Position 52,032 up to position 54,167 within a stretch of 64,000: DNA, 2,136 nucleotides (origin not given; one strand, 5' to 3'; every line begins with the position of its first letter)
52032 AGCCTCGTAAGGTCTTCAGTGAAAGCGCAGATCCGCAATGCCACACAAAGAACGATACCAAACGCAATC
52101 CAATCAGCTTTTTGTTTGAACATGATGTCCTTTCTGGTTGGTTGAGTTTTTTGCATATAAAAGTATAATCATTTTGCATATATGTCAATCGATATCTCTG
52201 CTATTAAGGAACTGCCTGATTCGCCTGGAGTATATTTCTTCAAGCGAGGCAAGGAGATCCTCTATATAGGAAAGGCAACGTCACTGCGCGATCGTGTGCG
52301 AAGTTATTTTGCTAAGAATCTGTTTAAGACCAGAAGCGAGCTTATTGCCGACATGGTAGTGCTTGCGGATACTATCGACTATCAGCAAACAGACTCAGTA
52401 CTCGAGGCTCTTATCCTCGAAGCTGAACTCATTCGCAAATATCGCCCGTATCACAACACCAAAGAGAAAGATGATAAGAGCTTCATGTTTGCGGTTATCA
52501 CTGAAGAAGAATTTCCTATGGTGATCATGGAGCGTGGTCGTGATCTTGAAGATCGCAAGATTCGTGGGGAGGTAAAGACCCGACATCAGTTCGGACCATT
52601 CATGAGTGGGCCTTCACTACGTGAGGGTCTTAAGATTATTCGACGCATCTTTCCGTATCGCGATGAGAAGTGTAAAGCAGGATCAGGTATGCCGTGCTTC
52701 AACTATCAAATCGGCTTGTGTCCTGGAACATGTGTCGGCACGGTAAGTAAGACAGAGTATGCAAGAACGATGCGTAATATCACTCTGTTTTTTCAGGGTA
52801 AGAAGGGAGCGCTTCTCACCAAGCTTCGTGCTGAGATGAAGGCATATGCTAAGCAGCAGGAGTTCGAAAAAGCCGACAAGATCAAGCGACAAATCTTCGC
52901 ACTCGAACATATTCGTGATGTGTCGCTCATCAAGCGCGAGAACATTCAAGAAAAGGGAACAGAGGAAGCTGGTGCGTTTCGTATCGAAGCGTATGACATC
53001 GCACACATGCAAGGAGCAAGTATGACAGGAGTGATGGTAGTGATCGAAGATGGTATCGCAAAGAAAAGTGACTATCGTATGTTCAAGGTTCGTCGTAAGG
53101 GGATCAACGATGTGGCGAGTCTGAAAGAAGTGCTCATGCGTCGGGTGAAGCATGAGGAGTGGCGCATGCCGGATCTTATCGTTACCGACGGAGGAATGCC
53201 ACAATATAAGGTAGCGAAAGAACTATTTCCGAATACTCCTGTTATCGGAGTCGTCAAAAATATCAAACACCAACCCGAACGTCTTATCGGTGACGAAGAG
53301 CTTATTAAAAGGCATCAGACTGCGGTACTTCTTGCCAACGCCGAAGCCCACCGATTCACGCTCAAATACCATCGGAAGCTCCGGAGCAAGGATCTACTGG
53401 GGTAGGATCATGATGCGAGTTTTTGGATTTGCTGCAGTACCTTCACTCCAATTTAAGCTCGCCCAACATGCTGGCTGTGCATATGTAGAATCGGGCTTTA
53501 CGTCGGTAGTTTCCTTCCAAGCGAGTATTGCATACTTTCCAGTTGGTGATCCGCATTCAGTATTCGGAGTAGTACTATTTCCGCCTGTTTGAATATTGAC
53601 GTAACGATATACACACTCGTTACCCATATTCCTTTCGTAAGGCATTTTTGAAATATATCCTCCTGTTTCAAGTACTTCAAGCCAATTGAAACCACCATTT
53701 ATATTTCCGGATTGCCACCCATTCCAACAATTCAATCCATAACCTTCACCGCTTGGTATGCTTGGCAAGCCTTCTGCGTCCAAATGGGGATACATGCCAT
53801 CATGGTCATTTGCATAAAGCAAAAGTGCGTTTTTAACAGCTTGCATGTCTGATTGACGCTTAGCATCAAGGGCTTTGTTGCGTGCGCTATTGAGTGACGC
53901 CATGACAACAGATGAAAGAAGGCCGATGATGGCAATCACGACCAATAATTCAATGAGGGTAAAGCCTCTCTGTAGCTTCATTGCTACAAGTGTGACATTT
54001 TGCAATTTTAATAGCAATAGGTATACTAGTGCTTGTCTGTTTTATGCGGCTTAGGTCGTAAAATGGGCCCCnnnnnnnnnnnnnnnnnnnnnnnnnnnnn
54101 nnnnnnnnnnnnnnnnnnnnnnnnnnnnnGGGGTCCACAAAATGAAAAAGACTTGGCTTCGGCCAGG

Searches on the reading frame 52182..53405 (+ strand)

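Call 65: search_protein_families(library=pfam, proteins=[window:52182-53405:+], max_evalue=0.00001)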
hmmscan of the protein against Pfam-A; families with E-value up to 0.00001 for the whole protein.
window:52182-53405:+ (407 aa): 2 families
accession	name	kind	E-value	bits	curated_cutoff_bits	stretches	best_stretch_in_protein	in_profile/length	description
PF08459.17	UvrC_RNaseH_dom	-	1.9e-29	103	22.3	1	266-389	11-143/159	UvrC RNAse H endonuclease domain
PF02151.25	UVR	-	3e-08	33.6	21.5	1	211-243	3-35/36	UvrB/uvrC motif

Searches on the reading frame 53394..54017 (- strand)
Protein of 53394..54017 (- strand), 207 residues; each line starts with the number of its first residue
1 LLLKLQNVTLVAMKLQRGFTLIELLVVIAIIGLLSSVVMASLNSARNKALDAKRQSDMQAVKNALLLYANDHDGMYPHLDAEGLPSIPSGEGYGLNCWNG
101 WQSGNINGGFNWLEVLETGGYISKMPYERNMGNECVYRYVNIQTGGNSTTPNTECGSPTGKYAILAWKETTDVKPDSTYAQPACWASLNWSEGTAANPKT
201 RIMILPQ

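Call 65: search_protein_families(library=pfam, proteins=[window:53394-54017:-], max_evalue=0.00001)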
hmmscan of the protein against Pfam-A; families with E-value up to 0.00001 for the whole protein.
window:53394-54017:- (207 aa): 1 family
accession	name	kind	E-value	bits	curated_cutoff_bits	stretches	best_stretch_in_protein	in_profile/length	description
PF07963.17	N_methyl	-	4.9e-09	35.8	21.2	1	13-38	1-26/27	Prokaryotic N-terminal methylation motif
